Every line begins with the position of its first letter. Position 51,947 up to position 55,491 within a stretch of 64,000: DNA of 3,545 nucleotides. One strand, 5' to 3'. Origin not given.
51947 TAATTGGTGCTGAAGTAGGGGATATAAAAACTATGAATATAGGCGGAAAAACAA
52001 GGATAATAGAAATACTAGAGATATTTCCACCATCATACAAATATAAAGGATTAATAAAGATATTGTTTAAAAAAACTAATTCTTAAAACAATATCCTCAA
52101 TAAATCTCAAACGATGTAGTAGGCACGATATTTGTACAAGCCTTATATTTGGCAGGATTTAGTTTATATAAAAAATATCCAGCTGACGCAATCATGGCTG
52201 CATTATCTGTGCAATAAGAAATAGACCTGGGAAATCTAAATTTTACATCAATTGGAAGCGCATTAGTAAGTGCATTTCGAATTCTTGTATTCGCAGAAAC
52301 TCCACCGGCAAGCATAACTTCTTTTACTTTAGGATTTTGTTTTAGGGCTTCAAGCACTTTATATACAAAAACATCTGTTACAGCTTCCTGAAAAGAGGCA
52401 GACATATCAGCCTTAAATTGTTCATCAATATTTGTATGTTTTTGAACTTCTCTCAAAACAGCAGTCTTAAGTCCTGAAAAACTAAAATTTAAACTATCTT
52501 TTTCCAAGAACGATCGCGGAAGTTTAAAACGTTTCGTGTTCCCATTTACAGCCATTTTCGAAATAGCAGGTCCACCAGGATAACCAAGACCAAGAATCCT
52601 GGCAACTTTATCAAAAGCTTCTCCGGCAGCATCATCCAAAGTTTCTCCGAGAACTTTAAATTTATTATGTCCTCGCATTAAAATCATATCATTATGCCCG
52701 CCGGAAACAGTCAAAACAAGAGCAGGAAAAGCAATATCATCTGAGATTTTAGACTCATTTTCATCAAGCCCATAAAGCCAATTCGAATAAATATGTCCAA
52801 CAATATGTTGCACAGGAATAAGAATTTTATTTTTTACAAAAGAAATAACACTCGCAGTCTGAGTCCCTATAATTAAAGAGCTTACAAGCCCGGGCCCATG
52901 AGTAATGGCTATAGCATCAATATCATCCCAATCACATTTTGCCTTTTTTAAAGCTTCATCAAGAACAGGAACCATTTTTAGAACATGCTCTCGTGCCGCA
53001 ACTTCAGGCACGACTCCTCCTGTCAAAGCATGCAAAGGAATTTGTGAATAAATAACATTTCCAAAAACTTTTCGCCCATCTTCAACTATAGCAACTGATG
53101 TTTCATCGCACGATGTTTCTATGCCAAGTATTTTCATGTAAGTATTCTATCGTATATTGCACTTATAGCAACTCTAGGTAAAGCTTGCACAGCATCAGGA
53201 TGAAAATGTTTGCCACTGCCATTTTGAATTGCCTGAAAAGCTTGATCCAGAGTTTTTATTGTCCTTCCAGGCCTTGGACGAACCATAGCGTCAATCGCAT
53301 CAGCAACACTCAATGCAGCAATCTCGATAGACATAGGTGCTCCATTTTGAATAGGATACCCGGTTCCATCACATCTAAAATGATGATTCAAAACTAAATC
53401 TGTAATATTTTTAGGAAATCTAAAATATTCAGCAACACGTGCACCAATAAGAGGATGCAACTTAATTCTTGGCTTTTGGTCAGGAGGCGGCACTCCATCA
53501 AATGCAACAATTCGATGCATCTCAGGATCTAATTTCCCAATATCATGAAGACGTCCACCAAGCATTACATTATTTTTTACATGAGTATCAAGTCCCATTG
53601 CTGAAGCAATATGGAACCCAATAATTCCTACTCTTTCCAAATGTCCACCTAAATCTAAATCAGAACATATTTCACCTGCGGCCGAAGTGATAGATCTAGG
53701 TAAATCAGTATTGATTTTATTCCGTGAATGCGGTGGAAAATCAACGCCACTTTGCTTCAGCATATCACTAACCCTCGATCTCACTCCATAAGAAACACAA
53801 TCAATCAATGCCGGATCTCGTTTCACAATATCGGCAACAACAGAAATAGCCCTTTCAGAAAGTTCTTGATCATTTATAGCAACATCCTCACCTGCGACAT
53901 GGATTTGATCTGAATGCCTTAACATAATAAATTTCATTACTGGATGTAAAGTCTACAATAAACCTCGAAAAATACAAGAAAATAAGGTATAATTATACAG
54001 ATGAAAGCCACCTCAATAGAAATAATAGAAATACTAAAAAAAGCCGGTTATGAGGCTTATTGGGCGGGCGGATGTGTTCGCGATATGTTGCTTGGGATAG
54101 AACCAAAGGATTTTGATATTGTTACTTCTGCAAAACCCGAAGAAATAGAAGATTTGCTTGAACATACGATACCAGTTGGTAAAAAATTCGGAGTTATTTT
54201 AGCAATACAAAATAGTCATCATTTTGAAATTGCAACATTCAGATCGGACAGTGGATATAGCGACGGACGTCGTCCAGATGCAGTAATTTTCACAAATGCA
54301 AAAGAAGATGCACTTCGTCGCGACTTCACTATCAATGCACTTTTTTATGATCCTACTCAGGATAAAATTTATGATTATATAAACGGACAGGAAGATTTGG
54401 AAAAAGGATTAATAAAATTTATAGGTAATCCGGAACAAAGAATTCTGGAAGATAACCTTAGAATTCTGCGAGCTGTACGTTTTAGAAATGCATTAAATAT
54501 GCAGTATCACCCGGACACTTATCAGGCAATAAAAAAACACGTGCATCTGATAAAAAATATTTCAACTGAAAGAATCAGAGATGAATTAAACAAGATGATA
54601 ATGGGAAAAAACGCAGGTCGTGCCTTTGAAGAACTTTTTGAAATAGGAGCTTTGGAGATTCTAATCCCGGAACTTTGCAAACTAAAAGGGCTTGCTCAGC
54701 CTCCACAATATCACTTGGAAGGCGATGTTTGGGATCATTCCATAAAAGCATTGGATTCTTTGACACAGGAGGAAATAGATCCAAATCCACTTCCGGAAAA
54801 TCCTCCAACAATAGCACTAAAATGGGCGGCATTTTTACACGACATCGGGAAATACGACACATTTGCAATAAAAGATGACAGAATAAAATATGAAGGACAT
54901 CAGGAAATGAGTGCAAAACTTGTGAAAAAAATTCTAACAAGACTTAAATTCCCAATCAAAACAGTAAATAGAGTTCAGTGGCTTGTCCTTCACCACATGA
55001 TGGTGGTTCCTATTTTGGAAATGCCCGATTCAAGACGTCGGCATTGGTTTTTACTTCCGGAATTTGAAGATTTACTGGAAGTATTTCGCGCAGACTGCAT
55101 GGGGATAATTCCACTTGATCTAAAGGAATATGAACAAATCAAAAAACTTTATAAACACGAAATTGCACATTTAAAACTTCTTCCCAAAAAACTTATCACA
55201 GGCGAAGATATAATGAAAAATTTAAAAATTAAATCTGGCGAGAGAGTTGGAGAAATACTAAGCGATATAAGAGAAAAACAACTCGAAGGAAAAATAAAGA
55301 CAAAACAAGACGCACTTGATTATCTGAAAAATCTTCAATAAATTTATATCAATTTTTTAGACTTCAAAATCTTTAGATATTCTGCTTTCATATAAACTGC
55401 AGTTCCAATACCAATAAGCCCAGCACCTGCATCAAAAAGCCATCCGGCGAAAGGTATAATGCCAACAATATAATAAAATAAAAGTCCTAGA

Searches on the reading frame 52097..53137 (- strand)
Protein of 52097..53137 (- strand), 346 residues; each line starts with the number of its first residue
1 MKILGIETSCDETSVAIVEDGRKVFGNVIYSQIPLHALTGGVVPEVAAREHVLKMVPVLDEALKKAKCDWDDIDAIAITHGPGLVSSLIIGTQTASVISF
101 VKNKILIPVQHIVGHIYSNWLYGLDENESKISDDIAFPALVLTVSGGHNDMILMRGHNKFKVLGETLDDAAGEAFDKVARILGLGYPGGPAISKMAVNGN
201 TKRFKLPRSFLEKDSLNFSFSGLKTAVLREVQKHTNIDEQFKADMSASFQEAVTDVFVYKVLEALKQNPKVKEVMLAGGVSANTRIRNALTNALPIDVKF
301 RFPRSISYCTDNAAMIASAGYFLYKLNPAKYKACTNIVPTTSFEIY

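Call 67: search_protein_families(library=pfam, proteins=[window:52097-53137:-], max_evalue=0.0001)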
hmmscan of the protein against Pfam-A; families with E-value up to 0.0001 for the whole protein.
window:52097-53137:- (346 aa): 3 families
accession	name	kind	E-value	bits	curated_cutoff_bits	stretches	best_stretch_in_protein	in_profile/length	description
PF00814.31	TsaD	-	8.8e-83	278.5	24.8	1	23-317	1-263/264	tRNA N6-adenosine threonylcarbamoyltransferase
PF02543.21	Carbam_trans_N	-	6.9e-06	26.2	24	0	106-292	180-322/346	Carbamoyltransferase N-terminus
PF22521.2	HypF_C_2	-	1.4e-05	25.4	27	1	171-295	96-218/241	Carbamoyltransferase, Kae1-like Domain, second subdomain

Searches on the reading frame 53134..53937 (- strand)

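Call 67: search_protein_families(library=pfam, proteins=[window:53134-53937:-], max_evalue=0.0001)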
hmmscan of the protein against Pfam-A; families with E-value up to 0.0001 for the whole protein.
window:53134-53937:- (267 aa): 2 families
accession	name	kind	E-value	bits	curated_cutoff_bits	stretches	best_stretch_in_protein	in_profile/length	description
PF13487.12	HD_5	-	2.1e-13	50.8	27.2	1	108-247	26-168/170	HD domain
PF01966.28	HD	-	1.9e-11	44.7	22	1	98-218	3-116/116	HD domain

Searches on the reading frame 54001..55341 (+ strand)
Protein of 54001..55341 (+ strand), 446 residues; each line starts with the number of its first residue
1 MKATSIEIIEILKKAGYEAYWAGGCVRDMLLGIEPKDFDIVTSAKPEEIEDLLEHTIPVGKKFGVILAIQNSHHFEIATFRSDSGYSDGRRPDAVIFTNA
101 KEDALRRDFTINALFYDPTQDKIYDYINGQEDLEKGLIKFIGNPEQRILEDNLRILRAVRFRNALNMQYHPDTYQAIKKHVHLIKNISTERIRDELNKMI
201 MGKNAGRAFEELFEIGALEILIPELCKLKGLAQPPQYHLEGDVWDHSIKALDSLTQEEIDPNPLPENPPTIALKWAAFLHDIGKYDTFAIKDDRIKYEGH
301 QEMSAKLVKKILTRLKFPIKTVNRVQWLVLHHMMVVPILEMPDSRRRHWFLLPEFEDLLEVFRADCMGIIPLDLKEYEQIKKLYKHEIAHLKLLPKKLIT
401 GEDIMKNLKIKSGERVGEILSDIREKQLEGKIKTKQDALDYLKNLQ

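Call 69: search_protein_families(library=pfam, proteins=[window:54001-55341:+], max_evalue=0.0001)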
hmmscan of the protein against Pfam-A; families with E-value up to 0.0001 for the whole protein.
window:54001-55341:+ (446 aa): 4 families
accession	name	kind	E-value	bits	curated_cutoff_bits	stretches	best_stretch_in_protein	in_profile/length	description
PF01743.26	PolyA_pol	-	2.4e-39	135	23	1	19-138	1-125/126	Poly A polymerase head domain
PF12627.12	PolyA_pol_RNAbd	-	3.7e-20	71.9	22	1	167-226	2-61/64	Probable RNA and SrmB- binding site of polymerase A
PF01966.28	HD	-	8.1e-08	33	22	1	260-333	18-86/116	HD domain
PF13735.12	tRNA_NucTran2_2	-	2.4e-07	31.3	27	1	378-439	86-145/149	tRNA nucleotidyltransferase domain 2 putative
